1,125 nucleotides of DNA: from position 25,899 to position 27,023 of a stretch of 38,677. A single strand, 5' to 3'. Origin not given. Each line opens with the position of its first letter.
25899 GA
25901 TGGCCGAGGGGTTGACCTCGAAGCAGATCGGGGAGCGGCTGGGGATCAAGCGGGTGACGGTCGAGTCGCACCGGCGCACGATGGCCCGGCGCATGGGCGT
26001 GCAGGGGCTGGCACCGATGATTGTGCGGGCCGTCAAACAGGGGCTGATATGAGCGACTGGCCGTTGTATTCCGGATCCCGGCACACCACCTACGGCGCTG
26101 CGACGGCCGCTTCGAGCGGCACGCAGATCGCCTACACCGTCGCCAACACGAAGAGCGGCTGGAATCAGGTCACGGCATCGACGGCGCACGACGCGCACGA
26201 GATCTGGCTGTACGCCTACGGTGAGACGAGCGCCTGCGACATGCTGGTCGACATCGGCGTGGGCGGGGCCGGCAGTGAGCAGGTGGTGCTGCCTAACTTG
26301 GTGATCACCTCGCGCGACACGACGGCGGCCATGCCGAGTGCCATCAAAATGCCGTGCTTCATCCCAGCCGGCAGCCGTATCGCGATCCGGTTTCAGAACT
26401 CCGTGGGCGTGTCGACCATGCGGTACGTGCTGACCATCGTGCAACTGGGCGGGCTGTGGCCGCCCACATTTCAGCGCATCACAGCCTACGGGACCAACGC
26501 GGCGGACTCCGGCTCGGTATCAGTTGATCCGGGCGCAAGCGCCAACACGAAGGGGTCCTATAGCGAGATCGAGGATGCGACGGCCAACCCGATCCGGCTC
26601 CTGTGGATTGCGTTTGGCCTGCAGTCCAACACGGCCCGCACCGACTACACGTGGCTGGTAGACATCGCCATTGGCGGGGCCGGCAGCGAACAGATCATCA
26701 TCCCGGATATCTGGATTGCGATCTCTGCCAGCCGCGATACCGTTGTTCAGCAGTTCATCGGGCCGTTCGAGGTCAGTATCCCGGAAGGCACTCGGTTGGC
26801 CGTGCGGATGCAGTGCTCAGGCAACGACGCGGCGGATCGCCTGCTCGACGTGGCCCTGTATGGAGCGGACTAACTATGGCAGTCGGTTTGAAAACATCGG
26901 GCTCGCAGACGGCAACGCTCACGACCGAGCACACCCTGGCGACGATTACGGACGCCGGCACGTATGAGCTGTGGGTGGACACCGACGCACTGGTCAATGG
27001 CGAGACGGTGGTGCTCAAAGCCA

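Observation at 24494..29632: Nine-gene block splits the tail-terminator to major-tail-protein junction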

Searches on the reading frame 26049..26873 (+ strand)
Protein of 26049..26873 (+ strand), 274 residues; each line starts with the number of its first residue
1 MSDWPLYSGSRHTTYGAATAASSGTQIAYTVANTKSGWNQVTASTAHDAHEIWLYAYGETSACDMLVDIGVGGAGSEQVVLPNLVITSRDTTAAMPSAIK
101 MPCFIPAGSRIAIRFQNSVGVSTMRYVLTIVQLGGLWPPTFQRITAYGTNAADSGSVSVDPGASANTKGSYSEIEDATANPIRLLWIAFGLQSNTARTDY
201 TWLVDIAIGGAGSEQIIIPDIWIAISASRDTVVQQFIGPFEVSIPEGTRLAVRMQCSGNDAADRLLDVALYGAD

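Call 3: search_protein_families(library=pfam, max_evalue=0.1, proteins=[window:26049-26873:+])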
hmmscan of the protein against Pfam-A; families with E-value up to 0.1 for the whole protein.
window:26049-26873:+ (274 aa): 1 family
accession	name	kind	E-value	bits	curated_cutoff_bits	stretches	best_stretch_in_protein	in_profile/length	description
PF20486.3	DUF6725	-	0.061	14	27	0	100-123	2-25/83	Family of unknown function (DUF6725)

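Call 4: search_protein_families(library=phrogs, max_evalue=0.1, proteins=[window:26049-26873:+])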
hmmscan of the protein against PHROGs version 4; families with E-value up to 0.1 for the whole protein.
window:26049-26873:+ (274 aa): 0 families

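Call 9: find_encoding_contigs(protein=window:26049-26873:+, flank=10000, max_places=6)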
Protein window:26049-26873:+ (274 aa): 11 contigs read that carry it; 6 places shown.
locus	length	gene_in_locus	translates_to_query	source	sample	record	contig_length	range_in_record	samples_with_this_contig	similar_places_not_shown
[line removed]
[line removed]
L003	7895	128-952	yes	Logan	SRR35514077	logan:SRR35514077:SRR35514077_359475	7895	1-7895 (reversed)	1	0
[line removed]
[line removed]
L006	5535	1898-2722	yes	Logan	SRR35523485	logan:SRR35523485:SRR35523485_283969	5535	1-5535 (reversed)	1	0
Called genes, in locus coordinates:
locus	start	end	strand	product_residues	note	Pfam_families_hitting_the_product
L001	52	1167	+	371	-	-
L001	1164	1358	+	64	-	PF00196:GerE, PF04545:Sigma70_r4 (faint), PF08281:Sigma70_r4_2 (faint), PF13384:HTH_23 (weak)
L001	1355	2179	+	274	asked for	-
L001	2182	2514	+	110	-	-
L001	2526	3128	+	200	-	-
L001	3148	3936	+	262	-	-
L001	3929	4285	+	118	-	-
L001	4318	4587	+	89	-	-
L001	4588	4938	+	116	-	-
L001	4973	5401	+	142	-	PF16460:Phage_TTP_11 (faint), PF06199:Phage_tail_2 (weak), PF16461:Phage_TTP_12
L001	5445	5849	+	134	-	PF06222:Phage_TAC_1 (weak)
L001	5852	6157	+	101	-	PF06223:Phage_tail_T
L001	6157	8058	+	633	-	-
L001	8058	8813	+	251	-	-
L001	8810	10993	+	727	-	-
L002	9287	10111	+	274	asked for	-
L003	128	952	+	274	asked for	-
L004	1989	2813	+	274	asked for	-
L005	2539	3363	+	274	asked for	-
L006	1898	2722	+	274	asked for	-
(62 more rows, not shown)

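Call 10: find_related_loci(query=window:26049-26873:+, collection=viral_contigs, flank=10000)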
Query window:26049-26873:+ (274 aa) in viral_contigs; peptide patterns used: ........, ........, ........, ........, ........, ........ (x = any residue, [..] = any of these).
1 stretches matched a pattern, but none encodes a relative of the query by tblastn (E <= 1e-3).

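Call 14: search_protein_families(library=ncbifam, max_evalue=0.1, proteins=[window:26049-26873:+])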
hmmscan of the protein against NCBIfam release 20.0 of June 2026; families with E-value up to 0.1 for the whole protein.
window:26049-26873:+ (274 aa): 0 families

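Call 15: search_protein_families(library=padloc, max_evalue=0.1, proteins=[window:26049-26873:+])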
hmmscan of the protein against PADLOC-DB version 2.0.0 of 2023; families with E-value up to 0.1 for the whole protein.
window:26049-26873:+ (274 aa): 0 families

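Call 17: find_homologous_proteins(query=window:26049-26873:+)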
Query window:26049-26873:+ (274 aa): 676 proteins with E <= 0.001 among 3356 candidates; the best 120 are listed.
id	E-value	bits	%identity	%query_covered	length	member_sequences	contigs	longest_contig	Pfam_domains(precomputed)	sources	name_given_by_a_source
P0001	3.6e-169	579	95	100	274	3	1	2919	-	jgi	jgi:hypothetical protein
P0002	6.3e-152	522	84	100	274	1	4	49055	-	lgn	-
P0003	1.7e-67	246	46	100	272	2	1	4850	-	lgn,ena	-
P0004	2.1e-62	229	48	100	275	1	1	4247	-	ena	-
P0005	2.7e-62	229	48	100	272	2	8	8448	-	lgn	-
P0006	6.2e-61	224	46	100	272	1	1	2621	-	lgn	-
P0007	1.3e-60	223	45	100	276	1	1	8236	-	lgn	-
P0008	1.4e-60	223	46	100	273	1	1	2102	-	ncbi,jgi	-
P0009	2.9e-60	222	47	99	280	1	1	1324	-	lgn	-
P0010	1.1e-59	220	48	99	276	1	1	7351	-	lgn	-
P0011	5.8e-58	214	44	100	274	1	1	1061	-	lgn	-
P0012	6.1e-58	214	44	99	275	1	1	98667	-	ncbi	-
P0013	1.1e-57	213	44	99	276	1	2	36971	-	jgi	jgi:hypothetical protein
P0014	1.2e-57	213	44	99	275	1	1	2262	-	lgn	-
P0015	2.4e-57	212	45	100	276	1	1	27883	-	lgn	-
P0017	1.7e-56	210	43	100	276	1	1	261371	-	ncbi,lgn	ncbi:hypothetical protein [Herbidospora sp. RD11066]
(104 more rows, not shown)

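Call 18: find_encoding_contigs(protein=P0002, flank=10000, max_places=2)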
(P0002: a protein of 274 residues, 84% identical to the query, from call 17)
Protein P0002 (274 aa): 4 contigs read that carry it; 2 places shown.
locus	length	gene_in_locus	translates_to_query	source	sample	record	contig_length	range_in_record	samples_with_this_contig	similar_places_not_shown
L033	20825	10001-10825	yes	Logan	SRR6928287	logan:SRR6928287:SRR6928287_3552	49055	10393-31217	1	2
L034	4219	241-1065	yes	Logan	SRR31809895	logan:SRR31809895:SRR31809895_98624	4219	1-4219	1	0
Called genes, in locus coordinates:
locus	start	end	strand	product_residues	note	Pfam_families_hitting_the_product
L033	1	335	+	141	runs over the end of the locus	-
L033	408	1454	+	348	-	-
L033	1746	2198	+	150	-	-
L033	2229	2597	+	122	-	-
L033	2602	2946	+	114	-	PF04883:HK97-gp10_like (weak)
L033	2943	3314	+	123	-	PF05521:Phage_HCP (weak)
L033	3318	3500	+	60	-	-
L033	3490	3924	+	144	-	-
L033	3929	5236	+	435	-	-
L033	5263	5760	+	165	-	-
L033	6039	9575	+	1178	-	PF20155:TMP_3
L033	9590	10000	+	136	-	-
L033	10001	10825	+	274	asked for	-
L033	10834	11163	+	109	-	-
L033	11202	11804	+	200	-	-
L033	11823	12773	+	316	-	-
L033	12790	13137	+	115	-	-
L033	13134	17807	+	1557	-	-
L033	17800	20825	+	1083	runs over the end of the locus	-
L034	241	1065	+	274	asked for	-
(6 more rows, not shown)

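Call 19: find_encoding_contigs(protein=P0017, flank=10000, max_places=2)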
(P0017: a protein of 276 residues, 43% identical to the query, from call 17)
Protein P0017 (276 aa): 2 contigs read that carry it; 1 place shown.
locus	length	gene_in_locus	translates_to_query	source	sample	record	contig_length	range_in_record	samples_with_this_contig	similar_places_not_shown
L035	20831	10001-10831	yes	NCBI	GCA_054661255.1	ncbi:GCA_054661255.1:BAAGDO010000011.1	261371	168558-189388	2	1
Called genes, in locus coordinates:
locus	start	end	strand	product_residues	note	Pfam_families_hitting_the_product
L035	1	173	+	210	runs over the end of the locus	-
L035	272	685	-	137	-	-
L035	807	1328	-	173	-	-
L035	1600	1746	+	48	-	-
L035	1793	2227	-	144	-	-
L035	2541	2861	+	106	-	PF01844:HNH (weak)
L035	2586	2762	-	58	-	-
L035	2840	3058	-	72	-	-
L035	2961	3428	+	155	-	PF25673:Terminase_7 (weak)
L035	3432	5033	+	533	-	-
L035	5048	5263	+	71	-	-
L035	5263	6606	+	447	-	PF04860:Phage_portal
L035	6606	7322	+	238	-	PF04586:Peptidase_S78 (weak)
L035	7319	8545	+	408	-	PF05065:Phage_capsid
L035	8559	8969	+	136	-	-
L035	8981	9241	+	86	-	-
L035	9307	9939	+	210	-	PF23140:Gp80 (weak)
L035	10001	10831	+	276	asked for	-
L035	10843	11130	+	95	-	-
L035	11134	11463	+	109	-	-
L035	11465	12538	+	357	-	-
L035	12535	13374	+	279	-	-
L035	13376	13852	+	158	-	-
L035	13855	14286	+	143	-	-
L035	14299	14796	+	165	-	-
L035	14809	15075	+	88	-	-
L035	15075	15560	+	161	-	PF25595:Phage_TTP_16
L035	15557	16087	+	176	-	-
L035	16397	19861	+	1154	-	-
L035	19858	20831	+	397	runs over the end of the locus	-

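Call 20: find_encoding_contigs(protein=P0012, flank=10000, max_places=2)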
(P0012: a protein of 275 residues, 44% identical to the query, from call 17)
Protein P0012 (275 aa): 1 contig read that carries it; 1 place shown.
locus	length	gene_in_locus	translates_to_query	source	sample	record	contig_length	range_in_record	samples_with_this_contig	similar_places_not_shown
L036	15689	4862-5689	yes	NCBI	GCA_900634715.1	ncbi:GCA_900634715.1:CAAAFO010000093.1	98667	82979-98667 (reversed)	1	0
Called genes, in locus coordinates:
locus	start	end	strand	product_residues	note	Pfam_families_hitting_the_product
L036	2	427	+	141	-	?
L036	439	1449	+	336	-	-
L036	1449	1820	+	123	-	-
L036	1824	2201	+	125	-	-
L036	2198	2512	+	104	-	-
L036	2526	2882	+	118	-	-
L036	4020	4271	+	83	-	-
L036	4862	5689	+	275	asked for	-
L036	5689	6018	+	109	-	-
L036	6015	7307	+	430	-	-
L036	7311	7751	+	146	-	-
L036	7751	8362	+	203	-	-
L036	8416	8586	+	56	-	-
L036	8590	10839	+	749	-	PF10145:PhageMin_Tail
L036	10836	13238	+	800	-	-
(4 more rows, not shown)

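Call 23: search_solved_structures(query=A1, max_evalue=10, show_alignments=2)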
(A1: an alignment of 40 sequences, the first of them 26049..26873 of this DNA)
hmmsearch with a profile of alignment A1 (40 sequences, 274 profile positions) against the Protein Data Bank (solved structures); distinct sequences matched with E-value up to 10: 0.

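Call 24: find_related_loci(query=A1, collection=viral_contigs, flank=10000)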
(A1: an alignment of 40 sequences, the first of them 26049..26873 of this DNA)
Query A1 (274 aa) in viral_contigs; peptide patterns used: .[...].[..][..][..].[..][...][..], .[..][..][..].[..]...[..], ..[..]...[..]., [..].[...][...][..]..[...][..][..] (x = any residue, [..] = any of these).
391 stretches matched a pattern; 203 encode a relative of the query (tblastn E <= 1e-3); the best 80 are kept; 80 distinct loci.
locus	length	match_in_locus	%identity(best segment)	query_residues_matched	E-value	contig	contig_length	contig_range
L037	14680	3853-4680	44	1-274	9e-68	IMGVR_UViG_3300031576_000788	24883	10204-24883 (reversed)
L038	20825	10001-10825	43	1-273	1e-61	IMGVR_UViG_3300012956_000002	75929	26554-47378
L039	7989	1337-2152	41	1-274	4e-58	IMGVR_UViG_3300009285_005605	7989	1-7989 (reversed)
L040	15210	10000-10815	41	1-274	4e-58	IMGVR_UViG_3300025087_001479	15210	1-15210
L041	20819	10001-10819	40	1-272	2e-56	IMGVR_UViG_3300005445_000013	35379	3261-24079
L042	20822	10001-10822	41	1-274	5e-56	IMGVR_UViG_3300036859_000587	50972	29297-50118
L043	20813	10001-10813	39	1-274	4e-54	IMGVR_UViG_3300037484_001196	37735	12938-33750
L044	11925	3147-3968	37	1-273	2e-51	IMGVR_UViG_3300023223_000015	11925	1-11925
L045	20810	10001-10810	39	1-271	8e-51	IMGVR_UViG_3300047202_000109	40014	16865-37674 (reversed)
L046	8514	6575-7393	39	1-272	7e-50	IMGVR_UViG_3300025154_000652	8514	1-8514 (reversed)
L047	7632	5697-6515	39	1-272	7e-50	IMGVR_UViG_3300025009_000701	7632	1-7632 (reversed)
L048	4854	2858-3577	43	32-271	9e-50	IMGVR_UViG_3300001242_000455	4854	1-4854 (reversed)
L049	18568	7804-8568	44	19-272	2e-49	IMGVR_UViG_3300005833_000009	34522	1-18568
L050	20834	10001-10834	38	1-272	2e-47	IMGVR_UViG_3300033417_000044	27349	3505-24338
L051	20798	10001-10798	38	1-272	1e-46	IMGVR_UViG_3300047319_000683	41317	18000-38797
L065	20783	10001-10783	38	1-271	2e-41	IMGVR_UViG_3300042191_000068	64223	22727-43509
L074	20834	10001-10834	35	1-271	1e-38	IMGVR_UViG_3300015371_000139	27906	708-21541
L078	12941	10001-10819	33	1-270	4e-36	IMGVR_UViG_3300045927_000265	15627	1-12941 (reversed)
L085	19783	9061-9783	35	35-270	1e-33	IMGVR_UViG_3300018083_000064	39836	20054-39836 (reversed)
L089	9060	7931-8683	36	22-272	6e-33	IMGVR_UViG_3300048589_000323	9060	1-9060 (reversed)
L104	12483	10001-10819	35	9-272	1e-28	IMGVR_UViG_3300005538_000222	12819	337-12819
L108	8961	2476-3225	36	19-272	1e-27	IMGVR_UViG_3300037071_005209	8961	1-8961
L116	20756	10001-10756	33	12-270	4e-25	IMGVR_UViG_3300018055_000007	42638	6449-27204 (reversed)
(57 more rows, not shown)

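Call 28: predict_structure(alignment_id=A1)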
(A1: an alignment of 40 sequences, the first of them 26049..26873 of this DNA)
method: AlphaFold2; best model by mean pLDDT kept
length: 274 residues; sequences in the alignment: 40
mean_pLDDT: 88.6   pTM: 0.86
mean pLDDT of the five models: 88.6, 87.6, 87.2, 86.5, 84.9
residues with pLDDT >= 90: 180; 70-90: 72; 50-70: 22; < 50: 0
segments of 3 or more residues with pLDDT < 50: none
pLDDT, mean of each block of 10 residues (from residue 1): 70 93 90 92 93 88 89 90 85 73 92 92 91 73 87 92 91 95 93 80 95 93 85 88 95 94 90 92
secondary structure, 60 per line:
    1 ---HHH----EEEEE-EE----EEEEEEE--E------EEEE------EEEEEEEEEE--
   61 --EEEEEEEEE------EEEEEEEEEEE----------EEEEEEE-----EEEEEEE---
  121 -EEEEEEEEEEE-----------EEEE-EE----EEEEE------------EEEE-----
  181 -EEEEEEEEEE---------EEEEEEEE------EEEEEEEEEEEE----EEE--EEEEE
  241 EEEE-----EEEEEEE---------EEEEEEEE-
elements in order: E11-15 E23-29 E39-42 E49-58 E63-71 E78-88 E99-105 E111-117 E122-132 E144-147 E155-159 E172-175 E182-191 E201-208 E215-226 E231-233 E236-244 E250-256 E266-273

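Call 30: fold_search(model_id=the predicted structure, library=pdb)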
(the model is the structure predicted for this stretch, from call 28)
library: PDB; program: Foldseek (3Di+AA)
matches with E <= 10: 1686; with E <= 0.001: 69
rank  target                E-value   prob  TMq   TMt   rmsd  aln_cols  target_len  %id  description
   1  8k13_A                1.1e-05  0.98  0.23  0.13  13.8       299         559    8  SID1 transmembrane family member 1 (released 2024-07-10)
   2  7kwb_B                1.3e-05  0.93  0.21  0.16  19.6       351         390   10  Surface glycan-binding protein B from Bacteroides thetaiotaomicron (released 2021-02-17)
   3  4kq7_A                2.3e-05  1.00  0.34  0.28  11.5       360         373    9  Crystal structure of a DUF2961 family protein (BACUNI_00161) from Bacteroides uniformis ATCC 8492 at 1.62 A resolution (released 2013-07-17)
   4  8k1b_A                3.8e-05  0.95  0.22  0.23  13.9       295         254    7  SID1 transmembrane family member 1 (released 2024-07-10)
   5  7vrp_A                4.8e-05  0.66  0.19  0.14  19.7       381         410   12  Structure of infectious bursal disease virus Gx strain (released 2022-03-30)
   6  4xup_A                5.1e-05  0.97  0.24  0.21  20.5       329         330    9  Structure of the N-terminal CBM22-1-CBM22-2 tandem domain from Paenibacillus barcinonensis Xyn10C (released 2015-06-03)
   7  4xup_D                6.8e-05  0.92  0.23  0.20  20.2       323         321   10  Structure of the N-terminal CBM22-1-CBM22-2 tandem domain from Paenibacillus barcinonensis Xyn10C (released 2015-06-03)
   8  8v38_A                6.8e-05  0.85  0.19  0.10  15.2       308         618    7  Structure of the human systemic RNAi defective transmembrane protein 1 (hSIDT1) (released 2024-06-26)
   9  7k6v_EC               7.2e-05  0.92  0.25  0.15  24.2       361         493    8  Crystal Structure of Virus-like Particles of GII.4 Norovirus Houston virus (HOV) (released 2022-03-02)
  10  7vrn_I                7.2e-05  0.85  0.22  0.16  20.4       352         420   10  Structure of infectious bursal disease virus Gt strain (released 2022-03-30)
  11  2df7_H                7.2e-05  0.82  0.22  0.16  19.2       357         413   10  Crystal structure of infectious bursal disease virus VP2 subviral particle (released 2006-06-27)
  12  8wos_A                7.2e-05  0.69  0.17  0.09  16.6       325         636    8  Cryo-EM structure of human SIDT1 protein with C1 symmetry at low pH (released 2024-03-20)
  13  2df7_G                7.6e-05  0.85  0.22  0.17  19.3       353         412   11  Crystal structure of infectious bursal disease virus VP2 subviral particle (released 2006-06-27)
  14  2df7_O                9.0e-05  0.84  0.22  0.16  19.4       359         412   11  Crystal structure of infectious bursal disease virus VP2 subviral particle (released 2006-06-27)
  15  4xup_F                9.5e-05  0.92  0.23  0.20  25.7       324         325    9  Structure of the N-terminal CBM22-1-CBM22-2 tandem domain from Paenibacillus barcinonensis Xyn10C (released 2015-06-03)
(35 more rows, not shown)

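Call 33: fold_search(model_id=the predicted structure, library=viral)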
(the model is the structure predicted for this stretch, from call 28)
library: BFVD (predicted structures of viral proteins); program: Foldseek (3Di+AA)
matches with E <= 10: 1857; with E <= 0.001: 144
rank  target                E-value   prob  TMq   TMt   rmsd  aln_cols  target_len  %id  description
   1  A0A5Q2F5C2            7.1e-09  1.00  0.45  0.25   7.9       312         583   11  Minor tail protein [Gordonia phage Sixama]
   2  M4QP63                2.4e-08  1.00  0.34  0.27  11.2       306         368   12  Uncharacterized protein [Synechococcus phage S-SKS1]
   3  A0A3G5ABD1            1.5e-07  1.00  0.27  0.17  15.1       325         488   13  Uncharacterized protein [Hyperionvirus sp.]
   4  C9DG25                1.8e-07  1.00  0.28  0.31  11.2       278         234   12  Uncharacterized protein [Delftia phage PhiW-14]
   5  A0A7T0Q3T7            5.5e-07  1.00  0.26  0.23  16.0       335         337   10  (no name in the UniProt tables at hand)
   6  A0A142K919            1.0e-06  1.00  0.39  0.38   8.6       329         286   12  Minor tail protein [Gordonia phage Yvonnetastic]
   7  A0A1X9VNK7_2          1.3e-06  1.00  0.43  0.18   9.0       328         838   11  Uncharacterized protein [Mimivirus AB-566-O17]
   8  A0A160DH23            1.4e-06  1.00  0.40  0.28   8.4       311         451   12  Minor tail protein [Gordonia phage Orchid]
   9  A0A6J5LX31            1.5e-06  1.00  0.26  0.13  11.2       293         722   13  Uncharacterized protein [uncultured Caudovirales phage]
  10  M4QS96                1.7e-06  1.00  0.31  0.25   9.0       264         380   11  Tail fiber-like protein [Synechococcus phage S-CAM1]
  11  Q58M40                2.1e-06  1.00  0.29  0.19   9.7       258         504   10  Phage tail fiber-like protein [Prochlorococcus phage P-SSM2]
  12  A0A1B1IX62            2.7e-06  1.00  0.27  0.19  23.4       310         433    9  (no name in the UniProt tables at hand)
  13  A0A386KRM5            2.8e-06  0.99  0.22  0.06  33.8       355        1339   11  Fibronectin type III domain protein [Caulobacter phage Kronos]
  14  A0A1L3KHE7            4.9e-06  1.00  0.33  0.18   9.8       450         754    7  (no name in the UniProt tables at hand)
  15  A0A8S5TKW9            6.9e-06  1.00  0.24  0.18  19.7       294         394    9  Uncharacterized protein [Siphoviridae sp. ctGkF2]
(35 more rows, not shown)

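Call 34: search_dna_similar(query=window:26049-26873:+, collection=phages, mode=protein, max_evalue=0.001, max_rows=40)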
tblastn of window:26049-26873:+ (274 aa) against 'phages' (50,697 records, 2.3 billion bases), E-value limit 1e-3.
No match.
